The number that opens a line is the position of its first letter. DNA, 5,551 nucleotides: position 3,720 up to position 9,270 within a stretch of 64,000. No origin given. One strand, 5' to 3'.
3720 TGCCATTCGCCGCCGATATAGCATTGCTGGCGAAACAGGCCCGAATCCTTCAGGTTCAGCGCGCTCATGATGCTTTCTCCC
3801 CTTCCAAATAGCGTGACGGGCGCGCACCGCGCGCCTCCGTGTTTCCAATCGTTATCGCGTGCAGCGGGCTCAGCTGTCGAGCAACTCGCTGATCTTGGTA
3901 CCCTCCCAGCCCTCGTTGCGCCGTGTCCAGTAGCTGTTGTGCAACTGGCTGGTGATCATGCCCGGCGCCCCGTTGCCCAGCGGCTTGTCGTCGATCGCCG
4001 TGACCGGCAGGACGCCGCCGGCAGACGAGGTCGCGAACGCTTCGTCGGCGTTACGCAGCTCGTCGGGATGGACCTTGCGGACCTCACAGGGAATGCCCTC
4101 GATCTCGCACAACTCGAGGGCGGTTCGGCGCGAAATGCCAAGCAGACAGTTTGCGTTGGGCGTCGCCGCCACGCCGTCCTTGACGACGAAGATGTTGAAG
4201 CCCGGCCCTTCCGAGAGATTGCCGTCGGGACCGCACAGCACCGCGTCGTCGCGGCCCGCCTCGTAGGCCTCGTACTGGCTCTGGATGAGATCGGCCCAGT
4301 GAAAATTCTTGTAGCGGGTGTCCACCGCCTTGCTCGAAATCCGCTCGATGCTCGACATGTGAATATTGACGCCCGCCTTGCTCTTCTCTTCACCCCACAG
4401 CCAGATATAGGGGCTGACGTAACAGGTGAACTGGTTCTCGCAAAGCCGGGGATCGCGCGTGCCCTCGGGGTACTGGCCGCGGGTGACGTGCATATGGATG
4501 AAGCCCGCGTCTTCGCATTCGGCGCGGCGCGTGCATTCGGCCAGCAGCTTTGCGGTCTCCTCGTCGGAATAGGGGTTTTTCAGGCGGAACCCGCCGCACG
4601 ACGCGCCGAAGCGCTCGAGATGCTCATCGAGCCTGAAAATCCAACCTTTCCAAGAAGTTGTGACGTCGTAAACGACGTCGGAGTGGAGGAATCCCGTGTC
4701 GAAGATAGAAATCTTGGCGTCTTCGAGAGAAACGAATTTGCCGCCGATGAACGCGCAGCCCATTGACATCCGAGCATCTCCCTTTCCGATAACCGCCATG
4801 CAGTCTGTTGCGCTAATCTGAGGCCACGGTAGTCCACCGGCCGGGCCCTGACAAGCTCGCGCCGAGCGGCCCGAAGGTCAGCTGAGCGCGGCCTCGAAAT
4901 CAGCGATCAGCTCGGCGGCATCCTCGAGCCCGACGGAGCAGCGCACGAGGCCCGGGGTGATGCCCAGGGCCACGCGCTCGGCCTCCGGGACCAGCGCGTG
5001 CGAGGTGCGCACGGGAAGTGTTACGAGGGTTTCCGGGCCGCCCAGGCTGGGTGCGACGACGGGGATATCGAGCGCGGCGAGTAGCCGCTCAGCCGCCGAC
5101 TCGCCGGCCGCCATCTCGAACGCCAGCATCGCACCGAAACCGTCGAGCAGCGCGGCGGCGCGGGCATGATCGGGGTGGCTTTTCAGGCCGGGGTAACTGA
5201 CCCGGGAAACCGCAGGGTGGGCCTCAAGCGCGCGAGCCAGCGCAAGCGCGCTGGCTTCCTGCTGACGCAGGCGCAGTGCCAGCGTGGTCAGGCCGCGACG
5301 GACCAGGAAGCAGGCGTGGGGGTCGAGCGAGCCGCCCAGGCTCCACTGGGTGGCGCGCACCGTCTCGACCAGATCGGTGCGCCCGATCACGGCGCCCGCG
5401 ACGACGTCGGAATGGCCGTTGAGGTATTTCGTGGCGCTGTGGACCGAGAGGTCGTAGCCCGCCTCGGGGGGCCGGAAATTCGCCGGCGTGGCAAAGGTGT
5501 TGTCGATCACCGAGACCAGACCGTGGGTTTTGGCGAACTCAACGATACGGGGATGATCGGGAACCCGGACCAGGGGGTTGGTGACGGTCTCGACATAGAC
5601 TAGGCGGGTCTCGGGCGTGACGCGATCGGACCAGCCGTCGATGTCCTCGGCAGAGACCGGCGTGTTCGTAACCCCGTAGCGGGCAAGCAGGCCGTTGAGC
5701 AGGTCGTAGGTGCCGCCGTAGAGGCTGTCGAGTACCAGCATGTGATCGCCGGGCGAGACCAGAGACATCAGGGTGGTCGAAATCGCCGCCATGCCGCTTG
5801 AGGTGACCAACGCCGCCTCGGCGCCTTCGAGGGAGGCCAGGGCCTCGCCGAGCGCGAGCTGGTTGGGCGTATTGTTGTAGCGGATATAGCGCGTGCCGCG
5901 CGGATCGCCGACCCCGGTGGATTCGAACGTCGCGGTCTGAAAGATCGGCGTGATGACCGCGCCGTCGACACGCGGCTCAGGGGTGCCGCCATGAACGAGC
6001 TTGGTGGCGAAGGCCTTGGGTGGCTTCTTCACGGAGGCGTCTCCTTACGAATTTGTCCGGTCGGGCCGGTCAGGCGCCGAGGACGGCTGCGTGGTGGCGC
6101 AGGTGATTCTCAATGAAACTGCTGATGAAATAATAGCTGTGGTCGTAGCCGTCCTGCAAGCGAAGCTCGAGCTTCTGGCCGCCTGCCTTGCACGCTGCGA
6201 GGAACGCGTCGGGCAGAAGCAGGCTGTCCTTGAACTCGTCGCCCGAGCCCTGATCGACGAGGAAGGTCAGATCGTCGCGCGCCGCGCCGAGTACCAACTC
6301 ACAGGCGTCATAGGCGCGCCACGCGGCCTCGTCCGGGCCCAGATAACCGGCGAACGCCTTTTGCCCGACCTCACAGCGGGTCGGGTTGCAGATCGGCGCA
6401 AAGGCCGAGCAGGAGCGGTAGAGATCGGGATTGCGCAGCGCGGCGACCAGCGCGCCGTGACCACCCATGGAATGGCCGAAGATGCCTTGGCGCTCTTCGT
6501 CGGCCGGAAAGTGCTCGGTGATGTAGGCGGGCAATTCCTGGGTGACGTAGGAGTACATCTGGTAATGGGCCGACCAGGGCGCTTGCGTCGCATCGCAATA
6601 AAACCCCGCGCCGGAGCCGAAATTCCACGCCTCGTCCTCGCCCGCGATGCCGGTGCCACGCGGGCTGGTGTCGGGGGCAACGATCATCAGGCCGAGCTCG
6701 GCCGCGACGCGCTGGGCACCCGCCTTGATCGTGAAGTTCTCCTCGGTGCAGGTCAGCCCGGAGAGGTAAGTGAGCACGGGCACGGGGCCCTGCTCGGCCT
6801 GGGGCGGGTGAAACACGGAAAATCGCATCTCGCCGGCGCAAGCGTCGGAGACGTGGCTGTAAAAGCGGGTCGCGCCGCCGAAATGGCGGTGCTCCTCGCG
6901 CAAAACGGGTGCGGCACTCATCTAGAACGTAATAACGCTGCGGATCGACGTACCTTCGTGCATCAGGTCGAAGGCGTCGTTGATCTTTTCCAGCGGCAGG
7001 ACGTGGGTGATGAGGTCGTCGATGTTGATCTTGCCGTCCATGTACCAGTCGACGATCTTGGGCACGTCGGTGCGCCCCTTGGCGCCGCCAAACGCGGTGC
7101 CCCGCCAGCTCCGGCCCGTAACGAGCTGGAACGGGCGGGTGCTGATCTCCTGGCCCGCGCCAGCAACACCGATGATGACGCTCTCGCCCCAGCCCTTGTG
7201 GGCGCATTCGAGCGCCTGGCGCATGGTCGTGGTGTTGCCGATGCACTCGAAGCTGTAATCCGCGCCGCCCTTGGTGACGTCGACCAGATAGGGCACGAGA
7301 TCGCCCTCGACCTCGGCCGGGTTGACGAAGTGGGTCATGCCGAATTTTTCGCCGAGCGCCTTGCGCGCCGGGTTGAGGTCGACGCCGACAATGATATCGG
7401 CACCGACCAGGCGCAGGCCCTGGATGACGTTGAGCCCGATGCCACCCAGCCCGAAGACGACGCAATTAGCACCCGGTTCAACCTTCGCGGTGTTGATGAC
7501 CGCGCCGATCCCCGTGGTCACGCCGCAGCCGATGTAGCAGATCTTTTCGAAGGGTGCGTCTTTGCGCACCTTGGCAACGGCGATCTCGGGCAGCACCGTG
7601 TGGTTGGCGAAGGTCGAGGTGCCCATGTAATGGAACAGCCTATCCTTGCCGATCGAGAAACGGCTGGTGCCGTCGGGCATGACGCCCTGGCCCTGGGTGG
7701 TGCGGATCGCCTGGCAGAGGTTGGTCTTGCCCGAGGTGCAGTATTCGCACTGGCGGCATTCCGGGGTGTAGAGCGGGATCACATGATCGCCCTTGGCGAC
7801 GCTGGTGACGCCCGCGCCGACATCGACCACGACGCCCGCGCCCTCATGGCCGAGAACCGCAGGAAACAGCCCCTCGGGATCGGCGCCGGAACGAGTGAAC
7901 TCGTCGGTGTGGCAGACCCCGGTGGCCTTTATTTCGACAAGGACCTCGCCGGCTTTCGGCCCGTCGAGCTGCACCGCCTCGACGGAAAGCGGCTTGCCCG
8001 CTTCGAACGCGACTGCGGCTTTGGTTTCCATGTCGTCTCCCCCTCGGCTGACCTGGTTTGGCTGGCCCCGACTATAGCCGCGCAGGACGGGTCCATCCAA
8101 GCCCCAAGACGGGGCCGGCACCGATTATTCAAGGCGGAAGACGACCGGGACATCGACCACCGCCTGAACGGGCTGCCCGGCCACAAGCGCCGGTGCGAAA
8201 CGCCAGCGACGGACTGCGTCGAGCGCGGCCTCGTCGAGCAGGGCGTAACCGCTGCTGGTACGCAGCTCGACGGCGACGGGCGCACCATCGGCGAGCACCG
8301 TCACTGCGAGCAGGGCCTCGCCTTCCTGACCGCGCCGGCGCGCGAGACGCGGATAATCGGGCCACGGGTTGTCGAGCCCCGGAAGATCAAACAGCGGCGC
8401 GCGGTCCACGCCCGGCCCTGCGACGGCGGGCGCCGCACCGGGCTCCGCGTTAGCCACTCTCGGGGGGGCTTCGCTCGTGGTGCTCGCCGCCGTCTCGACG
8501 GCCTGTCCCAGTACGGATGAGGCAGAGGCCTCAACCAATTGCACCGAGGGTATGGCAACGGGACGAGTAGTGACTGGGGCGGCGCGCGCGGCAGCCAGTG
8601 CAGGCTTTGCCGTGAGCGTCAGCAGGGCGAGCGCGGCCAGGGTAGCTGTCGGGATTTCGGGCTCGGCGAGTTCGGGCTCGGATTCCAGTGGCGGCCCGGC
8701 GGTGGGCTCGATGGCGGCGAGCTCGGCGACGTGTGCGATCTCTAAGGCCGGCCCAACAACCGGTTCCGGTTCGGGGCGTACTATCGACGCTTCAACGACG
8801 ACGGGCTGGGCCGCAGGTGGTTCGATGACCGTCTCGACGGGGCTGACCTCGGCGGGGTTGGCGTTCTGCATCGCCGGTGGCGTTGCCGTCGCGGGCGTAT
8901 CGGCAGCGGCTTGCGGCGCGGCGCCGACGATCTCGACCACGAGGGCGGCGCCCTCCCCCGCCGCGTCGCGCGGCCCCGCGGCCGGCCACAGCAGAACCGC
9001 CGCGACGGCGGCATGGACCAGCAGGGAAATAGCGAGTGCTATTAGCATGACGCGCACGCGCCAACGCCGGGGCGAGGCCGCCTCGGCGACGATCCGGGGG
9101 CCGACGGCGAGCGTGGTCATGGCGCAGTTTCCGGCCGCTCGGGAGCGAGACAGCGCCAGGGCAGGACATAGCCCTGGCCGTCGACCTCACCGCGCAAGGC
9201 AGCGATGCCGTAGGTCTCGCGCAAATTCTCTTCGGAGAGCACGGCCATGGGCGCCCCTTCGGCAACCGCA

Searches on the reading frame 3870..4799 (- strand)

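Call 73: search_protein_families(library=pfam, proteins=[window:3870-4799:-], max_evalue=0.00001)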
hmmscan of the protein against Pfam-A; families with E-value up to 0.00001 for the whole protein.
window:3870-4799:- (309 aa): 1 family
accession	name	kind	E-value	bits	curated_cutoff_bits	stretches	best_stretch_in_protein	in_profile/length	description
PF01063.24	Aminotran_4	-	1e-44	153.5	28.5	1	43-269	2-223/223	Amino-transferase class IV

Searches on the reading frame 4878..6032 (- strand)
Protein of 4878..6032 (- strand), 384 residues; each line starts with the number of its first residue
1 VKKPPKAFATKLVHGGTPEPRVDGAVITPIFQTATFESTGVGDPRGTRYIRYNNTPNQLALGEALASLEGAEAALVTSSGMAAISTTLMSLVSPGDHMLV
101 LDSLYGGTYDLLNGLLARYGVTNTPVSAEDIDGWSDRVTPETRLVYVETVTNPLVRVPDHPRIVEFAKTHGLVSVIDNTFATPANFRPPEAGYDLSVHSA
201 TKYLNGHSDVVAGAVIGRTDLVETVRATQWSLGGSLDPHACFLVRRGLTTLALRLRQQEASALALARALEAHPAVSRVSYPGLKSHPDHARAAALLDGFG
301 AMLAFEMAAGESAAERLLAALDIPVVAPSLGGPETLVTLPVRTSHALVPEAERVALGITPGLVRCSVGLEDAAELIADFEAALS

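Call 72: search_protein_families(library=pfam, proteins=[window:4878-6032:-], max_evalue=0.00001)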
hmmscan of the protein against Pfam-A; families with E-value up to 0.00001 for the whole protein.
window:4878-6032:- (384 aa): 2 families
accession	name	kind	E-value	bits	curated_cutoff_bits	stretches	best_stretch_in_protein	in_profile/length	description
PF01053.26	Cys_Met_Meta_PP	-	4.1e-119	398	27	1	9-383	1-380/381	Cys/Met metabolism PLP-dependent enzyme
PF00155.27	Aminotran_1_2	-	2.4e-07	30.7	19.7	1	51-182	37-190/361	Aminotransferase class I and II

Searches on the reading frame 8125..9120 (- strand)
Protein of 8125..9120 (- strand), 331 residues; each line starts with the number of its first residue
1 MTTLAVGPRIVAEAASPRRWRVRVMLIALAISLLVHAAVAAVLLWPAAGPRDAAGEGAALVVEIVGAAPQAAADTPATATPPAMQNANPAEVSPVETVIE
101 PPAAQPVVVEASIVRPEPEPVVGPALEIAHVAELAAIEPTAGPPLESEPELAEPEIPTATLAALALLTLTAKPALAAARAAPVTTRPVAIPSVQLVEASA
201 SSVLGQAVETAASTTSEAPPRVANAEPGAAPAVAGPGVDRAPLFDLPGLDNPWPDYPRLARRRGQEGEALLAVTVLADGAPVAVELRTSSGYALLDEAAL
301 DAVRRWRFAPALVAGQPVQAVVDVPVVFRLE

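Call 72: search_protein_families(library=pfam, proteins=[window:8125-9120:-], max_evalue=0.00001)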
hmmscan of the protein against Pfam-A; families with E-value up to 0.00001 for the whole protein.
window:8125-9120:- (331 aa): 1 family
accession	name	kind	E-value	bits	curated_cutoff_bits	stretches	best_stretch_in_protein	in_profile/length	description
PF03544.19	TonB_C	-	9.3e-23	80.9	24.6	1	254-330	3-79/79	Gram-negative bacterial TonB protein C-terminal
